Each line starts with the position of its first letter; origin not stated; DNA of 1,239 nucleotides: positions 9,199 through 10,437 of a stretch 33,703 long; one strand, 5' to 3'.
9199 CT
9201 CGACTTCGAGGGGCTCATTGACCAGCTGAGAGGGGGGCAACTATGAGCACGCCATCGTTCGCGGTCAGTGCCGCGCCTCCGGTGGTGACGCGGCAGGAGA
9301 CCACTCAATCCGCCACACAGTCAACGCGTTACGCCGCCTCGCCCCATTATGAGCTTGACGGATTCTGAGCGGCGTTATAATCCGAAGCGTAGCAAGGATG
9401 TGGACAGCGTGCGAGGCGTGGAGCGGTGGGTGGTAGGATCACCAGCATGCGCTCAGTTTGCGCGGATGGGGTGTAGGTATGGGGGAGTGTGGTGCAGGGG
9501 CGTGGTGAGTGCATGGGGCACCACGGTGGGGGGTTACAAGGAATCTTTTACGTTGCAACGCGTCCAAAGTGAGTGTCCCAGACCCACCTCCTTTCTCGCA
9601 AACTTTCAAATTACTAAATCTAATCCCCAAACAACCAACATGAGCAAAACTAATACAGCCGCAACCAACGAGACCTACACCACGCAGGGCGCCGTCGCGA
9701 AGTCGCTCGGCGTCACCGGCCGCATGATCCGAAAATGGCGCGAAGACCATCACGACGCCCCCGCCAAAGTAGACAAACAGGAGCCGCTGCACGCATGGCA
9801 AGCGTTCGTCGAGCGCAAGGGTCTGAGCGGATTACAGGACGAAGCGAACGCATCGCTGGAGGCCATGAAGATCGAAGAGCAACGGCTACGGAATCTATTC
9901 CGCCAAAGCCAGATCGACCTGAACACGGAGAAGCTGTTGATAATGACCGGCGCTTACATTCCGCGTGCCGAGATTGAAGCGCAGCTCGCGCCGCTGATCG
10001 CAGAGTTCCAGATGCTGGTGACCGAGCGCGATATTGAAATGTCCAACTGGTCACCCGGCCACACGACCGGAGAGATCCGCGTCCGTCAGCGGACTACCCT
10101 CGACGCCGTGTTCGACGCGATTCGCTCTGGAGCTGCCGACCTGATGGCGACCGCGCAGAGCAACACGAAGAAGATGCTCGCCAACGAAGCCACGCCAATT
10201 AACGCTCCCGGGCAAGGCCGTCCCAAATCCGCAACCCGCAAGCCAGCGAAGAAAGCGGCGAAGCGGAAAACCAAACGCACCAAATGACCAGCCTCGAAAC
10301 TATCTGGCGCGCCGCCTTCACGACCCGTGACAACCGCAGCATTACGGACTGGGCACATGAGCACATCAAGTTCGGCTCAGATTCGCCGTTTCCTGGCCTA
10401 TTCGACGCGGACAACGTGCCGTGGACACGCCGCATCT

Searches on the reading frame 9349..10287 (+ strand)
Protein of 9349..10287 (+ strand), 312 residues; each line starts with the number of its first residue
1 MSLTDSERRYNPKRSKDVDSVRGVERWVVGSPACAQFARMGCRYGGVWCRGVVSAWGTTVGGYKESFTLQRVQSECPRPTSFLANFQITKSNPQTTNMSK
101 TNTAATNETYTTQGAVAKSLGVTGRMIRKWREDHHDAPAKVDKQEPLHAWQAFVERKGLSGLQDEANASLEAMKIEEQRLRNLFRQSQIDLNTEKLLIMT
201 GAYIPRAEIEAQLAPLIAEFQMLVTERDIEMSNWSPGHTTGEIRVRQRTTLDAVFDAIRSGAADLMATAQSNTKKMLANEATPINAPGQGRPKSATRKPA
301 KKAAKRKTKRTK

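Call 29: search_protein_families(library=phrogs, proteins=[window:9349-10287:+], max_evalue=0.001)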
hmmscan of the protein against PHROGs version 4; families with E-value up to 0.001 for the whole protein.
window:9349-10287:+ (312 aa): 1 family
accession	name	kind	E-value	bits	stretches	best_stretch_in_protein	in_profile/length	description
phrog_57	-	head and packaging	8e-07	30.1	1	102-221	4-132/199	terminase small subunit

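Call 98: search_protein_families(library=pfam, proteins=[window:9349-10287:+], max_evalue=0.01)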
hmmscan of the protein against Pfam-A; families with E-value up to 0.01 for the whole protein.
window:9349-10287:+ (312 aa): 0 families
